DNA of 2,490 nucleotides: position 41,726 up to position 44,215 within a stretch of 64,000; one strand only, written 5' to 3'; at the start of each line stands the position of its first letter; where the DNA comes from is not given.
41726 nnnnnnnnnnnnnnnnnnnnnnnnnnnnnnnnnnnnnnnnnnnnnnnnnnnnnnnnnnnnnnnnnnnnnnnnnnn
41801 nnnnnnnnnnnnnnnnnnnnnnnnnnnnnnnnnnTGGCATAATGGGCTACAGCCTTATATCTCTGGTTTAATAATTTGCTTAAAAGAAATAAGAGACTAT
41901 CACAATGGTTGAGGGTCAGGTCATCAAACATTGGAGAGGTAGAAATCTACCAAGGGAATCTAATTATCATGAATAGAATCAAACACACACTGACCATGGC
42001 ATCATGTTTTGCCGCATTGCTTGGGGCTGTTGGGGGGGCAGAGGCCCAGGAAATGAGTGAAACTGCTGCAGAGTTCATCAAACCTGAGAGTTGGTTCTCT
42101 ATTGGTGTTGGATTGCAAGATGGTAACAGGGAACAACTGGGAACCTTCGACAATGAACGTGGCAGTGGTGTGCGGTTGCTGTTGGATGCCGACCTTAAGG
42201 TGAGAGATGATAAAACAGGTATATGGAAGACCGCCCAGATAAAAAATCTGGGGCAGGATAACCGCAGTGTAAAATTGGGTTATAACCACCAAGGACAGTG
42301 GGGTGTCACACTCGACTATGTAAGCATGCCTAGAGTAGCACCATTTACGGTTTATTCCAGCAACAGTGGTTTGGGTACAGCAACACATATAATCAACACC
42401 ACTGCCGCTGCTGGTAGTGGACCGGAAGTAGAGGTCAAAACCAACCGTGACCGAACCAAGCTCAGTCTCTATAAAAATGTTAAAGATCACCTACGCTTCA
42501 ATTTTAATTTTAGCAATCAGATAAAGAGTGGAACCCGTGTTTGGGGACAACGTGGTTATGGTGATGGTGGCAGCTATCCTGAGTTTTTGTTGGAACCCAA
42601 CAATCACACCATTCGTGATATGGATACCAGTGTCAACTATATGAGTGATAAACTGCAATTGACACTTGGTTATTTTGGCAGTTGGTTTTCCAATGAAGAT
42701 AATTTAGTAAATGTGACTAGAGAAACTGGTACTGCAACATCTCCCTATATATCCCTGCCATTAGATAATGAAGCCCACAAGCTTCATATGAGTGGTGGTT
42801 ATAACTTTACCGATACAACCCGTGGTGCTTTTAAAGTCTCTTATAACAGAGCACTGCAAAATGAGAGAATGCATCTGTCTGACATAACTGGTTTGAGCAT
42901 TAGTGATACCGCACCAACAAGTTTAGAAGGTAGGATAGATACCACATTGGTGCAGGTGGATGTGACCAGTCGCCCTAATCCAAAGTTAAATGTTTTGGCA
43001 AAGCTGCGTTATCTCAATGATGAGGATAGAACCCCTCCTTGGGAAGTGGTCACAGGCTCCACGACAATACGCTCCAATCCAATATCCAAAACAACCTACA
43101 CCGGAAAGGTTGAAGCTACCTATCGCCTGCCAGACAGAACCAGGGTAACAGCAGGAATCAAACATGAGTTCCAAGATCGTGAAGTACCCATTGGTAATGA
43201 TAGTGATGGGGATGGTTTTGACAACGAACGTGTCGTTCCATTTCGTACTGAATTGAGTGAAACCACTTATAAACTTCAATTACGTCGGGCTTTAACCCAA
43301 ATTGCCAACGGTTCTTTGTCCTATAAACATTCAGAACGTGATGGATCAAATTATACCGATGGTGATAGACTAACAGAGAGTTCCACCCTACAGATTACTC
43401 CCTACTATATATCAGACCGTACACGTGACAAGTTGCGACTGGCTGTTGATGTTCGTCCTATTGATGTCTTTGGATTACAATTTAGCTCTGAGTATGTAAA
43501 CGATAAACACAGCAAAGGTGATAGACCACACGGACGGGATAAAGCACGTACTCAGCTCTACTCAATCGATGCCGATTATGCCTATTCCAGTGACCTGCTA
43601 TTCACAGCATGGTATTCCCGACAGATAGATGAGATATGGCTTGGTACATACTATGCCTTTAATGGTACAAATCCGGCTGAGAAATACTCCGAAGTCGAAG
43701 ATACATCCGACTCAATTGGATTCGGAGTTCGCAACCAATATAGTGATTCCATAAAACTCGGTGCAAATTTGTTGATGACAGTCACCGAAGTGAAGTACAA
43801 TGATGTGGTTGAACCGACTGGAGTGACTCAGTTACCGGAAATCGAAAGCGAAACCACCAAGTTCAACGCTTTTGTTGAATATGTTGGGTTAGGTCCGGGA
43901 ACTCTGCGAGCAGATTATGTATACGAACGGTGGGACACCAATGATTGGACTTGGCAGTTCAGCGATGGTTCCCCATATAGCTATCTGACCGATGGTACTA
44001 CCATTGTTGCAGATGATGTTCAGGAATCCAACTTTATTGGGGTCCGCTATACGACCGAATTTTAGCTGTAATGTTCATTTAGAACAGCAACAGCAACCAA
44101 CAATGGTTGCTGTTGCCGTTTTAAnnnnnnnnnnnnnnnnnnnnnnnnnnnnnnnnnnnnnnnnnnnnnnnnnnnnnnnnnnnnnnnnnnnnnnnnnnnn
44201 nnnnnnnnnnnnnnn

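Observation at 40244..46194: Complete four-gene extracellular electron transfer module: monoheme c, decaheme MtrA/MtoA-like, MtrB/MtoB-like barrel and a CbcL-like inner-membrane partner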

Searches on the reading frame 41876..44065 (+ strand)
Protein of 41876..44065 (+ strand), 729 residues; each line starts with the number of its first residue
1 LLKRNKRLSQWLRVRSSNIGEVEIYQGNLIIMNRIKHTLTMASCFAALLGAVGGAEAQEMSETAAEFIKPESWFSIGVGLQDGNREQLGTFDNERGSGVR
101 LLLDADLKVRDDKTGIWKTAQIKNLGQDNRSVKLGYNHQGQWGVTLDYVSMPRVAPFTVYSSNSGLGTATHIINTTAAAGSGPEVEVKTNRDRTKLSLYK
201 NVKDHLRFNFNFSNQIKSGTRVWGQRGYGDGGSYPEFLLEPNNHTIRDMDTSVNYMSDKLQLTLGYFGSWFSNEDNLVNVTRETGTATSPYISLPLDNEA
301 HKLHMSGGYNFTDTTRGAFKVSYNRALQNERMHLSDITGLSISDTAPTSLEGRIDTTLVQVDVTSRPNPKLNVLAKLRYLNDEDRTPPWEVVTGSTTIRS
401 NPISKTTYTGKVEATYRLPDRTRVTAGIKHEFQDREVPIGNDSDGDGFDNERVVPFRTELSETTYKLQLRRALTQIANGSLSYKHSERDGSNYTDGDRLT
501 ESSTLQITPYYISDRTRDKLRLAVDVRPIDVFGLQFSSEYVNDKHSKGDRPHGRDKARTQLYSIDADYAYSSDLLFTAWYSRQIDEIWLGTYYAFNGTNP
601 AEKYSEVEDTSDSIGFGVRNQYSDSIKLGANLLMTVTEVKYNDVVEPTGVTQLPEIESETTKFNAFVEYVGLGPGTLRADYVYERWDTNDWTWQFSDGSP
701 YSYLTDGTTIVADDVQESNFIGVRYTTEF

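Call 4: search_protein_families(library=pfam, proteins=[window:41876-44065:+], max_evalue=0.01)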
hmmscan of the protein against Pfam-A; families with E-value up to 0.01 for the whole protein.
window:41876-44065:+ (729 aa): 1 family
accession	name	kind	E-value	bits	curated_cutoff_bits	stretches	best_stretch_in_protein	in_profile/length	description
PF11854.14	MtrB_PioB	-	2.3e-105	354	23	1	83-728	4-634/635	Putative outer membrane beta-barrel porin, MtrB/PioB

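Call 5: search_protein_families(library=ncbifam, proteins=[window:41876-44065:+], max_evalue=0.01)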
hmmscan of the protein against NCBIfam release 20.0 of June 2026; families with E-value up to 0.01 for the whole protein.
window:41876-44065:+ (729 aa): 1 family
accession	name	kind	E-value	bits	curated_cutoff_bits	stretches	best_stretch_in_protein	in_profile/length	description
TIGR03509.1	OMP_MtrB_PioB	subfamily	2.1e-84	284.3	240.05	1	75-697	4-630/662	MtrB/PioB family decaheme-associated outer membrane protein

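Call 20: search_solved_structures(query=window:41969-44065:+, max_evalue=0.01)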
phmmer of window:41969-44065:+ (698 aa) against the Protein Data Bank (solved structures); distinct sequences matched with E-value up to 0.01: 0.

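Call 38: find_homologous_proteins(query=window:41969-44065:+, max_evalue=0.00001)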
Query window:41969-44065:+ (698 aa): 108 proteins with E <= 0.00001 among 8000 candidates.
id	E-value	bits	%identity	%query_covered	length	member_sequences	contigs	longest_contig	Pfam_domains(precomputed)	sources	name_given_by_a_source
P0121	0.0e+0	1597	100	100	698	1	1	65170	PF11854.15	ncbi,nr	ncbi:MAG: MtrB/PioB family decaheme-associated outer membrane protein [Magnetococcales bacterium]|nr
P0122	0.0e+0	1072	66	100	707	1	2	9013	PF11854.15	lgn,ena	-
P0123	5.1e-284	962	59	100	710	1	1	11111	PF11854.15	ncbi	-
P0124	6.8e-218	743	50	100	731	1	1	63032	PF11854.15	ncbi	ncbi:MAG: MtrB/PioB family decaheme-associated outer membrane protein [Magnetococcus sp. DMHC-6]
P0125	2.3e-201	689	48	96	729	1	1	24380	PF11854.15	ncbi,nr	ncbi:MAG: MtrB/PioB family decaheme-associated outer membrane protein [Magnetococcales bacterium]|nr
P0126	1.1e-194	667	46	100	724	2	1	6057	PF11854.15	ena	-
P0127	3.1e-191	655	46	100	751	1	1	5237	PF11854.15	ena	-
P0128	1.5e-188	646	45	100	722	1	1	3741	PF11854.15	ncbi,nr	ncbi:MAG: MtrB/PioB family decaheme-associated outer membrane protein [Magnetococcales bacterium]|nr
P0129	1.5e-178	613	44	100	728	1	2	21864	PF11854.15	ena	-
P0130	2.2e-172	593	44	100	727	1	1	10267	PF11854.15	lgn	-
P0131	1.8e-165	570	43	96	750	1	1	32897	PF11854.15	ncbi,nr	ncbi:MAG: MtrB/PioB family decaheme-associated outer membrane protein [Magnetococcales bacterium]|nr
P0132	2.1e-162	560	40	100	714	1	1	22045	PF11854.15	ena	-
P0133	3.1e-156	540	41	96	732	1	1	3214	PF11854.15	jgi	-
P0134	6.0e-154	532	40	100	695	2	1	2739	PF11854.15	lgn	-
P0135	2.9e-150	520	40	95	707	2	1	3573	PF11854.15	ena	-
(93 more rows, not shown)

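Call 41: search_solved_structures(query=A2, max_evalue=1)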
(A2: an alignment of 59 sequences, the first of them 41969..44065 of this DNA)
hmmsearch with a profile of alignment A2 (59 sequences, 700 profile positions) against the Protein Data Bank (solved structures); distinct sequences matched with E-value up to 1: 4.
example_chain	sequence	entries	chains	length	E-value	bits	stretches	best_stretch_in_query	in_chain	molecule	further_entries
6r2q_B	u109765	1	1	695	7.8e-111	374.6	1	7-698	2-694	Uncharacterized protein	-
8bmx_C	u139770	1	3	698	0.024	16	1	453-559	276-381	Putative TonB-linked outer membrane receptor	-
3efm_A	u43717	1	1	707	0.048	15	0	509-550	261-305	Ferric alcaligin siderophore receptor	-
3dwo_X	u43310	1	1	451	0.14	13.5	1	584-657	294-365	Probable outer membrane protein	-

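Call 48: predict_structure(alignment_id=A2)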
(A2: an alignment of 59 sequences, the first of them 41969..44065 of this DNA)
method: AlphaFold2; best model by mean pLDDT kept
length: 698 residues; sequences in the alignment: 59
mean_pLDDT: 88.3   pTM: 0.80
mean pLDDT of the five models: 88.3, 87.5, 86.6, 86.1, 84.6
residues with pLDDT >= 90: 465; 70-90: 156; 50-70: 53; < 50: 24
segments of 3 or more residues with pLDDT < 50: 1-3, 12-30
pLDDT, mean of each block of 10 residues (from residue 1): 48 44 36 62 95 92 89 95 94 93 95 97 94 92 90 95 98 94 97 75 85 97 95 98 89 71 91 97 97 92 70 76 97 96 98 86 68 93 95 98 83 73 85 98 91 97 75 82 96 95 97 88 95 96 97 95 63 94 98 95 97 83 94 95 92 95 87 90 95 94
secondary structure, 60 per line:
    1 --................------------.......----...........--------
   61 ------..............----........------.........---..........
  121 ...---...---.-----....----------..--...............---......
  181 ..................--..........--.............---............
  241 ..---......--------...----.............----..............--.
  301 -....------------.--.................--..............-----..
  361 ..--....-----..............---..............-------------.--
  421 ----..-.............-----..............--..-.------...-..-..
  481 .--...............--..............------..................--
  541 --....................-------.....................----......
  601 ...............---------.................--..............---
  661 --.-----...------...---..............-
elements in order (helices of 4 or more, strands of 3 or more residues): H3-18 H31-37 E42-52 E67-80 E85-92 E99-107 E111-123 E127-129 E139-142 E157-171 E175-198 E201-210 E213-225 E229-242 E246-251 E260-262 E267-279 E284-297 H302-305 E321-337 E340-353 E359-362 E365-368 E374-387 E391-404 E428-440 E446-459 E484-498 E501-514 E521-538 E543-562 E570-590 E595-615 E625-641 E644-657 E669-671 E678-680 E684-697

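Call 52: fold_search(model_id=the predicted structure, library=pdb)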
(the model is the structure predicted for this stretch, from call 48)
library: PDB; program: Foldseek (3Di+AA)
matches with E <= 10: 832; with E <= 0.001: 305
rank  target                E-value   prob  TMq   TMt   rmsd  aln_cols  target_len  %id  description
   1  6r2q_B                3.7e-36  1.00  0.81  0.86   3.9       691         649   20  Structure of the Mtr complex (released 2020-04-22)
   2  9dis_B                2.9e-08  1.00  0.37  0.41  14.0       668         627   10  Cryo-EM structure of the heme/hemoglobin transporter ChuA, in complex with de novo designed binder H3 (released 2025-05-21)
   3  4aiq                  3.3e-08  1.00  0.40  0.42  15.9       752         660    9  The FrpB iron transporter from Neisseria meningitidis (F5-1 variant) (released 2013-01-23)
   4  4rdr                  4.4e-08  1.00  0.39  0.39  12.6       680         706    8  Structure of the bacterial Zn-transporter ZnuD from Neisseria meningitidis (locked conformation bound to zinc and cadmiu (released 2015-08-19)
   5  8p97_A                4.9e-08  1.00  0.34  0.37  16.5       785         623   10  BtuB3G3 bound to cyanocobalamin with disordered EL8 (released 2023-08-16)
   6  8agd_A                9.9e-08  1.00  0.27  0.19  18.9       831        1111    9  Full SDBC and SOD assembly (released 2023-04-12)
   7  4epa                  1.0e-07  1.00  0.40  0.43  13.0       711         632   10  The crystal structure of the ferric yersiniabactin uptake receptor FyuA from Yersinia pestis (released 2012-06-20)
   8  9gbc_A                1.8e-07  1.00  0.41  0.43  11.6       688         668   12  Bacteroides thetaiotaomicron siderophore transporter XusA in complex with surface-exposed lipoprotein XusB (released 2025-08-06)
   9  9dir_B                2.4e-07  1.00  0.39  0.43  14.4       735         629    9  Cryo-EM structure of the heme/hemoglobin transporter ChuA, in complex with de novo designed binder G7 (released 2025-05-21)
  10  9dhe                  2.7e-07  1.00  0.37  0.41  14.2       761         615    9  The crystal structure on the heme/hemoglobin transporter ChuA, in complex with heme (released 2025-05-21)
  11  4aip_A                3.0e-07  1.00  0.41  0.43  12.0       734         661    8  The FrpB iron transporter from Neisseria meningitidis (F3-3 variant) (released 2013-01-23)
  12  8s34_A                3.2e-07  1.00  0.30  0.30  20.1       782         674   10  Ferric-mycobactin receptor (FemA) in complex with aeruginic acid (released 2025-02-26)
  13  1nqh                  3.4e-07  1.00  0.39  0.45  13.5       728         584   10  OUTER MEMBRANE COBALAMIN TRANSPORTER (BTUB) FROM E. COLI, WITH BOUND CALCIUM AND CYANOCOBALAMIN (VITAMIN B12) SUBSTRATE (released 2003-04-29)
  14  4b7o                  3.7e-07  1.00  0.40  0.43  17.0       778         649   10  THE FrpB IRON TRANSPORTER FROM NEISSERIA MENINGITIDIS (F5-1 VARIANT) APOPROTEIN FORM (released 2013-01-23)
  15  5fp1                  4.3e-07  1.00  0.37  0.37  18.0       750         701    7  Crystal structure of the siderophore receptor PiuA from Acinetobacter baumannii (released 2016-05-11)
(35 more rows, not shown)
